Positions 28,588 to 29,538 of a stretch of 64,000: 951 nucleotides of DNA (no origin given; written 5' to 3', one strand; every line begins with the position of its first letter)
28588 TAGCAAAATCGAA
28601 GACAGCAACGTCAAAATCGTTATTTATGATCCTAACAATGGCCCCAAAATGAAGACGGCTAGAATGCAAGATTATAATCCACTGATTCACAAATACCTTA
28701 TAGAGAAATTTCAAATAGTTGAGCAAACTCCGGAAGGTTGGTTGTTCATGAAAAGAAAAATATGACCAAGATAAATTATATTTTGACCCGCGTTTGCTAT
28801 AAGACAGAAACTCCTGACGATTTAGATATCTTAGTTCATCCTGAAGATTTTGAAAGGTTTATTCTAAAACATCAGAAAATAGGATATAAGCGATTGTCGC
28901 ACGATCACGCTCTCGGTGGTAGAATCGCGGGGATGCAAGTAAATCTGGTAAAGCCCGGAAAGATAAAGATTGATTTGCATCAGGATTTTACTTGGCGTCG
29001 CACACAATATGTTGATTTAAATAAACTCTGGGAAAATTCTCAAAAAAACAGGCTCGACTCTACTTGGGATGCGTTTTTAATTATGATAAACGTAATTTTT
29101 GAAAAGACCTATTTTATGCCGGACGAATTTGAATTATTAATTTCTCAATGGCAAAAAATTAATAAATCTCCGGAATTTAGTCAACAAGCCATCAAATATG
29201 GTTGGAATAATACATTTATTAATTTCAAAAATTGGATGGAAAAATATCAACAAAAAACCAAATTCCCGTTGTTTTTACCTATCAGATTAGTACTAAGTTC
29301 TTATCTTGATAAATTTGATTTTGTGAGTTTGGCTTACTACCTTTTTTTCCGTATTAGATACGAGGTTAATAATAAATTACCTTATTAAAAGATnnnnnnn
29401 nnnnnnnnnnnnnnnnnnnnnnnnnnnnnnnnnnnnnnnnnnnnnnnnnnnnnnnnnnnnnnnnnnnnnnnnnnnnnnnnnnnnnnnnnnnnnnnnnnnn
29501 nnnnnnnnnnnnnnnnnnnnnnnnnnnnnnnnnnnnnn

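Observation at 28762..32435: Candidate lipid-linked sugar-donor module: UbiA-family prenyl-phosphate transferase plus PHP phosphoesterase (fused to a methyltransferase) plus Tmk-like kinase plus NTase-fold protein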

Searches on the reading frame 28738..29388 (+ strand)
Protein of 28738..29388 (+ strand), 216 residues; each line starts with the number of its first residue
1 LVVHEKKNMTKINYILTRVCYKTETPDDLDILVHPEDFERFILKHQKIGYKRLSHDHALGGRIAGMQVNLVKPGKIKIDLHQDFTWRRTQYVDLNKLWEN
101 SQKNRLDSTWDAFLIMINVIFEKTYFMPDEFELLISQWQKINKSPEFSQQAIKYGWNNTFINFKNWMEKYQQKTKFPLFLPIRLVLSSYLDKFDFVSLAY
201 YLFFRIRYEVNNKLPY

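Call 3: search_protein_families(library=pfam, proteins=[window:28738-29388:+], max_evalue=0.01)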
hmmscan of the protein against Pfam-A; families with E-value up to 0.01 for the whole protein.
window:28738-29388:+ (216 aa): 1 family
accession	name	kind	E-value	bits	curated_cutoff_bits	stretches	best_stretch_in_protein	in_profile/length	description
PF14907.12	NTP_transf_5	-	6.5e-06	26.3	31.2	1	27-103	95-167/249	Uncharacterised nucleotidyltransferase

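Call 5: search_protein_families(library=ncbifam, proteins=[window:28738-29388:+], max_evalue=0.01)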
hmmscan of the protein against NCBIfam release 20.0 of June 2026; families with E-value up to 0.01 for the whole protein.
window:28738-29388:+ (216 aa): 0 families

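Call 53: search_protein_representatives(protein=window:28738-29388:+)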
Query: 216 residues. Proteins with E-value up to 0.001 (for the whole library): 62; up to 1e-10: 24; up to 1e-30: 12. The best 62 are listed.
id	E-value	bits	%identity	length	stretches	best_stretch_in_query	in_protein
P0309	4.7e-83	294.5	62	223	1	9-216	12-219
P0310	1.7e-52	194.6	49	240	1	8-216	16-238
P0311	1.6e-51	191.4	50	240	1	12-216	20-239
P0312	3.1e-49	183.9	49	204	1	15-216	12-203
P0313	4.8e-49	183.3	47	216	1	11-216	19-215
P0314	4.3e-46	173.7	48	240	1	10-216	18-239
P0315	9.9e-46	172.5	46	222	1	10-216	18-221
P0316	1.1e-45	172.4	47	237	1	11-216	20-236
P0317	7.0e-44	166.4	45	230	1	6-216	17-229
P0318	1.4e-43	165.5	45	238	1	9-216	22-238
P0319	4.9e-43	163.7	46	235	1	11-216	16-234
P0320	5.2e-40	153.8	45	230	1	10-216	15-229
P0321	4.7e-25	104.9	44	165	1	14-136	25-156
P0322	2.0e-23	99.5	59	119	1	47-132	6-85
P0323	3.0e-22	95.7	49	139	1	8-102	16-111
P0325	1.0e-17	80.9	35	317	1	28-213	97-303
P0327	4.7e-13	65.6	34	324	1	11-212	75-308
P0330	1.6e-11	60.7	32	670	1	26-216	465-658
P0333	1.8e-10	57.2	31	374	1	11-169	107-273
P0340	3.0e-08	50.0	33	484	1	69-216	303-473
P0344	1.1e-06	44.8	26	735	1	26-210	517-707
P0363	9.1e-05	38.6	32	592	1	61-213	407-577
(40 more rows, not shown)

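Call 67: predict_structure(alignment_id=A4)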
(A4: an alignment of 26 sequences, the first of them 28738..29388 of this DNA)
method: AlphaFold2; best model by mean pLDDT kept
length: 216 residues; sequences in the alignment: 26
mean_pLDDT: 89.3   pTM: 0.85
mean pLDDT of the five models: 89.3, 88.9, 88.8, 88.7, 87.4
residues with pLDDT >= 90: 161; 70-90: 35; 50-70: 16; < 50: 4
segments of 3 or more residues with pLDDT < 50: 6-9
pLDDT, mean of each block of 10 residues (from residue 1): 50 82 81 95 96 86 93 95 95 92 71 95 94 94 97 98 95 84 97 94 94 85
secondary structure, 60 per line:
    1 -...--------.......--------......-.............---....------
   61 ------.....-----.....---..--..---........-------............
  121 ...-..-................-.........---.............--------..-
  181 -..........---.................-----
elements in order: E2-4 E13-19 E28-33 H35-47 E51-54 E67-71 E77-81 H94-101 H109-123 H128-143 H145-153 H157-169 H182-191 H195-211

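Call 72: fold_search(model_id=the predicted structure, library=pdb)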
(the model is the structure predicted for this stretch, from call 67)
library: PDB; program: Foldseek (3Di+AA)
matches with E <= 10: 514; with E <= 0.001: 0
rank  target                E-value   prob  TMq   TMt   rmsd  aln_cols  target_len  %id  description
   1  4fo1_A                3.3e-03  1.00  0.25  0.33   4.5        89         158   20  Crystal structure of lincosamide antibiotic adenylyltransferase LnuA, apo (released 2012-07-04)
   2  3hpy_C                5.4e-03  0.95  0.21  0.16  12.6       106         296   12  Crystal Structure Analysis of the 2,3-dioxygenase LapB from Pseudomonas in the complex with 4-methylcatechol (released 2009-10-20)
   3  1mpy_A                5.4e-03  0.91  0.21  0.15  12.7       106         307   12  STRUCTURE OF CATECHOL 2,3-DIOXYGENASE (METAPYROCATECHASE) FROM PSEUDOMONAS PUTIDA MT-2 (released 1999-05-18)
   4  3hpv_A                7.8e-03  0.92  0.21  0.16  12.8       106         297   13  Crystal Structure Analysis of the 2,3-dioxygenase LapB from Pseudomonas sp. KL28 (released 2009-10-20)
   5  3hpv_B                1.1e-02  0.92  0.23  0.18  12.2       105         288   17  Crystal Structure Analysis of the 2,3-dioxygenase LapB from Pseudomonas sp. KL28 (released 2009-10-20)
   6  8an4_B                1.3e-02  0.91  0.35  0.39   6.6       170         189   16  MenT1 toxin (rv0078a) from Mycobacterium tuberculosis H37Rv (released 2023-08-02)
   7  5zsz                  1.5e-02  0.87  0.21  0.16  12.7       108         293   13  Catechol 2,3-dioxygenase (C23O64) from Diaphorobacter sp DS2 (released 2019-05-22)
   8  5hc9_B                1.5e-02  0.33  0.24  0.14  15.3       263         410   15  Thermotoga maritima CCA-adding enzyme complexed with tRNA_CCA (released 2016-04-27)
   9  5znh                  2.4e-02  0.82  0.21  0.16  12.6       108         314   13  Catechol 2,3-dioxygenase with 4-methyl catechol from Diaphorobacter sp DS2 (released 2019-04-17)
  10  5hc9_A                2.4e-02  0.30  0.24  0.14  15.8       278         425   13  Thermotoga maritima CCA-adding enzyme complexed with tRNA_CCA (released 2016-04-27)
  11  2ikf_B                5.3e-02  0.12  0.18  0.14  15.0       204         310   10  Terminal uridylyl transferase 4 from Trypanosoma brucei with bound UTP (released 2007-02-20)
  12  6ox6_A                5.7e-02  0.51  0.24  0.26  10.5       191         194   10  Crystal structure of the complex between the Type VI effector Tas1 and its immunity protein (released 2019-09-18)
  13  5kqj_MODEL_1_A        6.1e-02  0.57  0.30  0.33   7.8       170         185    8  Solution Structure of Antibiotic-Resistance Factor ANT(2'')-Ia Reveals Substrate-Regulated Conformation Dynami (released 2017-07-12)
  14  5trx_A                6.9e-02  0.66  0.23  0.15  15.3       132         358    9  Room temperature structure of an extradiol ring-cleaving dioxygenase from B.fuscum determined using serial femtosecond (released 2017-03-22)
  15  1npb_D                7.8e-02  0.85  0.21  0.31   8.4        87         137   15  Crystal structure of the fosfomycin resistance protein from transposon Tn2921 (released 2004-03-02)
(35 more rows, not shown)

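Call 91: search_protein_families(library=pfam, proteins=[P0330, P0344, P0363, P0340, P0325, P0327, P0333, P0309, P0310], max_evalue=0.001)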
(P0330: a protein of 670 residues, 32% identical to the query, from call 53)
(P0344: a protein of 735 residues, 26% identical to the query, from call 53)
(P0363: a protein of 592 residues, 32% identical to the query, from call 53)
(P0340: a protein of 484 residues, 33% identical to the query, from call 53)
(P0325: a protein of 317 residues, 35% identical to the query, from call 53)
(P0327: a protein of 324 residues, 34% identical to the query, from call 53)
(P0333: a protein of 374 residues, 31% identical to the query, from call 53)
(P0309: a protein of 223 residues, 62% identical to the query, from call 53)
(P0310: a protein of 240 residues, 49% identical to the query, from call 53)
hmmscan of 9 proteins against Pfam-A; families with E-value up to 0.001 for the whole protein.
P0330 (670 aa): 5 families
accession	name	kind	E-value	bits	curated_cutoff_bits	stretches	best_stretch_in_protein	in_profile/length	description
PF13692.12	Glyco_trans_1_4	-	2.3e-20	73.8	27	1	213-362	2-140/142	Glycosyl transferases group 1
PF00534.26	Glycos_transf_1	-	5.2e-20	72.1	26.4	1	203-376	6-170/172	Glycosyl transferases group 1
PF13439.12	Glyco_transf_4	-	1.6e-09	38.4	28.5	1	32-199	14-169/170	Glycosyltransferase Family 4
PF14907.12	NTP_transf_5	-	6.1e-05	23.1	31.2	1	466-545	95-172/249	Uncharacterised nucleotidyltransferase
PF13579.12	Glyco_trans_4_4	-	0.00029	21.7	29.7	1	32-195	13-158/158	Glycosyl transferase 4-like domain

P0344 (735 aa): 3 families
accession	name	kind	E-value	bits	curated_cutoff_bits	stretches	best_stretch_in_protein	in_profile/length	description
PF00534.26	Glycos_transf_1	-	4.8e-22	78.7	26.4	1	212-379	3-161/172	Glycosyl transferases group 1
PF13692.12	Glyco_trans_1_4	-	3.2e-19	70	27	1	227-375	4-141/142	Glycosyl transferases group 1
PF14907.12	NTP_transf_5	-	0.00045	20.3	31.2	1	517-652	94-238/249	Uncharacterised nucleotidyltransferase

P0363 (592 aa): 6 families
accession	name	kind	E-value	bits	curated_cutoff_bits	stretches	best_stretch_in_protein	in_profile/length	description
PF00535.33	Glycos_transf_2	-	2.3e-26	93.1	23.3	1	8-127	1-127/168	Glycosyl transferase family 2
PF10111.15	Glyco_tranf_2_2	-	1.8e-13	51.1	27.3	2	20-111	15-114/276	Glycosyltransferase like family 2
PF14907.12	NTP_transf_5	-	7.8e-11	42.5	31.2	1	398-519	116-241/249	Uncharacterised nucleotidyltransferase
PF13641.12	Glyco_tranf_2_3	-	1.1e-05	26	27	1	7-115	3-123/230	Glycosyltransferase like family 2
PF02709.20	Glyco_transf_7C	-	0.00016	21.7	23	1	146-185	26-67/78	N-terminal domain of galactosyltransferase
PF18706.7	ISPD_C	-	0.00034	20.7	32.6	0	7-47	3-43/148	D-ribitol-5-phosphate cytidylyltransferase C-terminal domain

P0340 (484 aa): 2 families
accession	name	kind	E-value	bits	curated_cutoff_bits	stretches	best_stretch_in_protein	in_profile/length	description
PF02223.23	Thymidylate_kin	-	7.9e-11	42.4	27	1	2-185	3-184/185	Thymidylate kinase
PF14907.12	NTP_transf_5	-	9.4e-05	22.5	31.2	1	260-409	86-244/249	Uncharacterised nucleotidyltransferase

P0325 (317 aa): 1 family
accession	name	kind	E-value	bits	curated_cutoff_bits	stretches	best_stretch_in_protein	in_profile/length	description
PF14907.12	NTP_transf_5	-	1.2e-13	51.6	31.2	1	97-246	96-245/249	Uncharacterised nucleotidyltransferase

P0327 (324 aa): 1 family
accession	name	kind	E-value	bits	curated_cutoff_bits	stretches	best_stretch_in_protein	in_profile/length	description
PF14907.12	NTP_transf_5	-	1.3e-10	41.7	31.2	1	93-241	96-245/249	Uncharacterised nucleotidyltransferase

P0333 (374 aa): 1 family
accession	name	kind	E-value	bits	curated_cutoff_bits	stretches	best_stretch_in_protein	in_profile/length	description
PF14907.12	NTP_transf_5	-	1.3e-24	87.6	31.2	2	125-271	96-244/249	Uncharacterised nucleotidyltransferase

P0309 (223 aa): 1 family
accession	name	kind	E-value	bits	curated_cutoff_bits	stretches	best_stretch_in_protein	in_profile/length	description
PF14907.12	NTP_transf_5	-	5.1e-09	36.5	31.2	1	29-106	94-167/249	Uncharacterised nucleotidyltransferase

P0310 (240 aa): 1 family
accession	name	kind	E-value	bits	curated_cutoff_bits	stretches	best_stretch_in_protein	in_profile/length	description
PF14907.12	NTP_transf_5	-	4.4e-10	40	31.2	1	36-126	95-181/249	Uncharacterised nucleotidyltransferase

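Call 94: find_encoding_contigs(protein=P0340, flank=8000, max_places=2)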
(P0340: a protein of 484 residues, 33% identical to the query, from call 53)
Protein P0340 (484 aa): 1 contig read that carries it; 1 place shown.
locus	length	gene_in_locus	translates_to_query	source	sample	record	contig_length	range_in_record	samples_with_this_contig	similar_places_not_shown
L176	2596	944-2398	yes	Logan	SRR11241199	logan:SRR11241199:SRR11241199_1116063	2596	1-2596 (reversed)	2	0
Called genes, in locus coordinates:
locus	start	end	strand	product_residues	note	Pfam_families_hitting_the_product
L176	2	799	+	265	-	?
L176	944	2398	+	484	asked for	PF02223:Thymidylate_kin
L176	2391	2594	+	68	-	?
